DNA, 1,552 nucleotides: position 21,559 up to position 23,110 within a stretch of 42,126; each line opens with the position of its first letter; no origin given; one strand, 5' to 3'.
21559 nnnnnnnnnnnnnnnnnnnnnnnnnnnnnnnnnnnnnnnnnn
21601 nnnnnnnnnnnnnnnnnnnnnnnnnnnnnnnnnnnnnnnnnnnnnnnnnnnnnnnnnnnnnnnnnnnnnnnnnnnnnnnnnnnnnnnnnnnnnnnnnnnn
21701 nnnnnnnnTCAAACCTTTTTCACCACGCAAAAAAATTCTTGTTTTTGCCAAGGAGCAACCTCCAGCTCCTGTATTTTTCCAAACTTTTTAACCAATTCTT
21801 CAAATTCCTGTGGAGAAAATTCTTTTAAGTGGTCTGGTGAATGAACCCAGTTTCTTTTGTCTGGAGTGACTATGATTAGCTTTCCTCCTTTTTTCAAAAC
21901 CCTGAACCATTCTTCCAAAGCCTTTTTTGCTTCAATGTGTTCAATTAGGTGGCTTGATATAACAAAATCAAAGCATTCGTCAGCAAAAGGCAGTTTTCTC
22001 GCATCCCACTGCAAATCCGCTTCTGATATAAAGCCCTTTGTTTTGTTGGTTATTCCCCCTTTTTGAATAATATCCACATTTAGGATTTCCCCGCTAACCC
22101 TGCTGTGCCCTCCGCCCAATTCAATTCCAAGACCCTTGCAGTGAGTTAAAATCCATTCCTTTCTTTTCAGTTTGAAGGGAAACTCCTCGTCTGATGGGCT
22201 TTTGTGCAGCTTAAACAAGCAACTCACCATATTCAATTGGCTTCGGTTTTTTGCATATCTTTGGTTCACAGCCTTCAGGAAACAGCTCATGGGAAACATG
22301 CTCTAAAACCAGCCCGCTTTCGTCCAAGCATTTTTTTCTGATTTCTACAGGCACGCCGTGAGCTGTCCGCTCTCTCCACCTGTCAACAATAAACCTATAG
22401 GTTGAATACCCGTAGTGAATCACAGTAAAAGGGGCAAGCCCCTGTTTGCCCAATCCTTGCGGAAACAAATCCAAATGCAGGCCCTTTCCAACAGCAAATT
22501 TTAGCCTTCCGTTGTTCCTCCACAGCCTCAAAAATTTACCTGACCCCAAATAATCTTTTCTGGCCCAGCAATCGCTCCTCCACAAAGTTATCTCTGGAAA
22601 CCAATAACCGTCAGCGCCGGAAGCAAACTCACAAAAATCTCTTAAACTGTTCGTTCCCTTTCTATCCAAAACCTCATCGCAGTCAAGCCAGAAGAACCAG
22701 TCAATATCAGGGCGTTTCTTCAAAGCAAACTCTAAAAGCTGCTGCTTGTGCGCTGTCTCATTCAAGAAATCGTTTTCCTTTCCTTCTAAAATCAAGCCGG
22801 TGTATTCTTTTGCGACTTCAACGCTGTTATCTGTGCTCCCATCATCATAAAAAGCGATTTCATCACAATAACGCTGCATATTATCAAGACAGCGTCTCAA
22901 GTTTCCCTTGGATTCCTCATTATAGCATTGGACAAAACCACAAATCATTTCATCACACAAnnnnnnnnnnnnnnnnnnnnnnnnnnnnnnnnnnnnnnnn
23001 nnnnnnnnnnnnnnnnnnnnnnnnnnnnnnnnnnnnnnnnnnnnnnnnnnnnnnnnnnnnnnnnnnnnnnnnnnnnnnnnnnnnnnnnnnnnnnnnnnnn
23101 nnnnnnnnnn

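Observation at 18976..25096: Six-kb glycan-biosynthesis island inserted in the middle of the virion operon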

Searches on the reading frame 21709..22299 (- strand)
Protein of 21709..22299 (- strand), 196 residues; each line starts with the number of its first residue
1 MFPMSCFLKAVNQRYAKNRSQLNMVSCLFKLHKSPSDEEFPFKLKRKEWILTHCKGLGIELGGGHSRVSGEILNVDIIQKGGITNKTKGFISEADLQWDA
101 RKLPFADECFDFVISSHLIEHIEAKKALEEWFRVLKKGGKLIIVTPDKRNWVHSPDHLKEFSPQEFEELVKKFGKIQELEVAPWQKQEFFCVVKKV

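Call 4: search_protein_families(library=pfam, proteins=[window:21709-22299:-], max_evalue=0.01)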
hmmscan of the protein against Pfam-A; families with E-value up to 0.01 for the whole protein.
window:21709-22299:- (196 aa): 8 families
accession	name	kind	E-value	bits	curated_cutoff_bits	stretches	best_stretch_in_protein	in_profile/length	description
PF08241.18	Methyltransf_11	-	4.8e-14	53.2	21.2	1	72-143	21-95/95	Methyltransferase domain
PF13649.12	Methyltransf_25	-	1.1e-08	36.1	27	1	96-139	51-97/97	Methyltransferase domain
PF13847.12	Methyltransf_31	-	4.4e-08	33.4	27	1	96-160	59-124/145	Methyltransferase domain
PF01209.24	Ubie_methyltran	-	2e-07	31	20.1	1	72-145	79-153/233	ubiE/COQ5 methyltransferase family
PF13489.12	Methyltransf_23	-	2.1e-06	28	27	1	100-174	72-158/164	Methyltransferase domain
PF08242.18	Methyltransf_12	-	0.0018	19.4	30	1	97-141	50-98/98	Methyltransferase domain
PF05148.21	Methyltransf_8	-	0.0018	18.6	27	1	97-144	110-157/219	Hypothetical methyltransferase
PF03291.22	mRNA_G-N7_MeTrfase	-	0.0089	15.6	26.6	0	5-34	125-154/315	mRNA (guanine-N(7))-methyltransferase domain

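Call 5: search_protein_families(library=ncbifam, proteins=[window:21709-22299:-], max_evalue=0.01)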
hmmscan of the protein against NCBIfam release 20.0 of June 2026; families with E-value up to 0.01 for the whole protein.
window:21709-22299:- (196 aa): 24 families
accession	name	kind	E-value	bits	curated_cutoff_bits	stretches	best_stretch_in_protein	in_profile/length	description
NF045667.1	MTase_DVU1556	equivalog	9e-09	35.1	155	1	93-143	68-119/213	DVU_1556 family methyltransferase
NF041537.1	ArsM_AhpD_UU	exception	2e-08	33.4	510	1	61-144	97-181/345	arsenite methyltransferase/AhpD domain selenoprotein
TIGR01934.1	MenG_MenH_UbiE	subfamily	4.6e-08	32.6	158.35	1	96-152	93-150/223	ubiquinone/menaquinone biosynthesis methyltransferase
NF047649.1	MTase_UXPK_star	exception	8.4e-08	31.6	460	1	63-143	100-181/283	methyltransferase/UXPK-star double selenoprotein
NF001240.0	PRK00216.1-1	equivalog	9.3e-08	31.4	378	1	78-148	101-173/251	bifunctional demethylmenaquinone methyltransferase/2-methoxy-6-polyprenyl-1,4-benzoquinol methylase UbiE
NF041536.1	ArsM_DUF2284_UU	exception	1.9e-07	29.8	575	1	63-144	99-181/459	arsenite methyltransferase/DUF2284 domain selenoprotein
NF001241.0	PRK00216.1-2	equivalog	7.1e-07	29.1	327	1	98-147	101-151/231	demethylmenaquinone methyltransferase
NF001242.0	PRK00216.1-3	equivalog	1e-06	28.4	351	1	74-144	104-176/258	bifunctional demethylmenaquinone methyltransferase/2-methoxy-6-polyprenyl-1,4-benzoquinol methylase UbiE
NF001244.0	PRK00216.1-5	equivalog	1.3e-05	24.6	216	1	97-151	106-161/236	bifunctional demethylmenaquinone methyltransferase/2-methoxy-6-polyprenyl-1,4-benzoquinol methylase UbiE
NF041255.1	mycofact_MftM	equivalog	2.8e-05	23.6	200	1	98-173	193-269/289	mycofactocin oligosaccharide methyltransferase MftM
NF052510.1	methyltran_MpqE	exception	3.1e-05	23.5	335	1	65-143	71-151/234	methyl-plastoquinone biosynthesis methyltransferase MpqE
NF008823.0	PRK11873.1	subfamily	3.6e-05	23.4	263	1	96-143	133-181/272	arsenite methyltransferase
NF001243.0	PRK00216.1-4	equivalog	6.8e-05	22.3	235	1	96-145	103-153/237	demethylmenaquinone methyltransferase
NF045823.1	PthPhpthDimycoMt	equivalog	7.5e-05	22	300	1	96-143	118-166/256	phthiotriol/phenolphthiotriol dimycocerosates methyltransferase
NF038261.1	rhodoquin_RquA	equivalog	9.2e-05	22.3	175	1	72-157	79-167/218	rhodoquinone biosynthesis methyltransferase RquA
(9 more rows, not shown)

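Call 87: search_protein_families(library=phrogs, proteins=[window:21709-22230:-], max_evalue=0.001)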
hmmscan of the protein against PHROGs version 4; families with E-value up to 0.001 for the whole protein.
window:21709-22230:- (173 aa): 3 families
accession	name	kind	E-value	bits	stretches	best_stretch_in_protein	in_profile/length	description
phrog_22502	-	other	1.8e-07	32.2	1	75-129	125-182/276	methyltransferase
phrog_23522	-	unknown function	6.7e-07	30.1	1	74-125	105-157/273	-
phrog_954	-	other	2e-06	28.2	0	50-91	74-115/229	DNA methyltransferase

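Call 88: search_protein_families(library=padloc, proteins=[window:21709-22230:-], max_evalue=0.001)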
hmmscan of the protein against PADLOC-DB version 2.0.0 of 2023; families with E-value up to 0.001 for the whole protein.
window:21709-22230:- (173 aa): 2 families
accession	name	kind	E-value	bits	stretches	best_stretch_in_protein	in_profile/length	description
PDLC04134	mad2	-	4.4e-09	33.7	1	74-160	345-426/492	mads_2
PDLC03730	oMTase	-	0.00013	20.4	0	98-128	94-124/153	orphan methyltransferase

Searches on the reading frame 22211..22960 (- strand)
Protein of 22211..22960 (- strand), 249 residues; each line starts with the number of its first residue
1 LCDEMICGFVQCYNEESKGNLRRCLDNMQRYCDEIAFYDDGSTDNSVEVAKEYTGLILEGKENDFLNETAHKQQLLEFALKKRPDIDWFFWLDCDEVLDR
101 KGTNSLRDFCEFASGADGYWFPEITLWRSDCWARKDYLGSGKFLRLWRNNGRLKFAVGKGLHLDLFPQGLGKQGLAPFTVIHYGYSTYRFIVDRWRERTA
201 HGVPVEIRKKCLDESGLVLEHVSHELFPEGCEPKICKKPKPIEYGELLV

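Call 4: search_protein_families(library=pfam, proteins=[window:22211-22960:-], max_evalue=0.01)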
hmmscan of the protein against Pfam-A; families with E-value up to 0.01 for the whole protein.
window:22211-22960:- (249 aa): 2 families
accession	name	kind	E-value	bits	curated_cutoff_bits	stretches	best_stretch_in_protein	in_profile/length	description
PF00535.33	Glycos_transf_2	-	3.9e-08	33.8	23.3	1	10-99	4-92/168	Glycosyl transferase family 2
PF13704.12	Glyco_tranf_2_4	-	1.4e-07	32.4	27.5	1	21-110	7-98/98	Glycosyl transferase family 2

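Call 5: search_protein_families(library=ncbifam, proteins=[window:22211-22960:-], max_evalue=0.01)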
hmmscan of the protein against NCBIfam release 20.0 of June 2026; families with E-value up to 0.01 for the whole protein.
window:22211-22960:- (249 aa): 2 families
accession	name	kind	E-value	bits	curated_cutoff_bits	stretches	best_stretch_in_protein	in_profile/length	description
TIGR04195.1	S_glycosyl_SunS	equivalog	4.2e-05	22.6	350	1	5-98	59-143/421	SunS family peptide S-glycosyltransferase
NF007482.0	PRK10073.1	equivalog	0.0033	16.5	423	1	11-54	13-57/334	glycosyltransferase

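Call 87: search_protein_families(library=phrogs, proteins=[window:22211-22948:-], max_evalue=0.001)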
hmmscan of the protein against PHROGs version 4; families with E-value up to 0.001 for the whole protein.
window:22211-22948:- (245 aa): 1 family
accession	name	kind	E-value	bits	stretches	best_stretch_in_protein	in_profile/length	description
phrog_13126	-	moron, auxiliary metabolic gene and host takeover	1.4e-08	35.3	1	3-107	4-101/394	beta-1,4-glycosyltransferase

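Call 88: search_protein_families(library=padloc, proteins=[window:22211-22948:-], max_evalue=0.001)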
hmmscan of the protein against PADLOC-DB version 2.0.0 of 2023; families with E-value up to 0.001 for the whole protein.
window:22211-22948:- (245 aa): 0 families
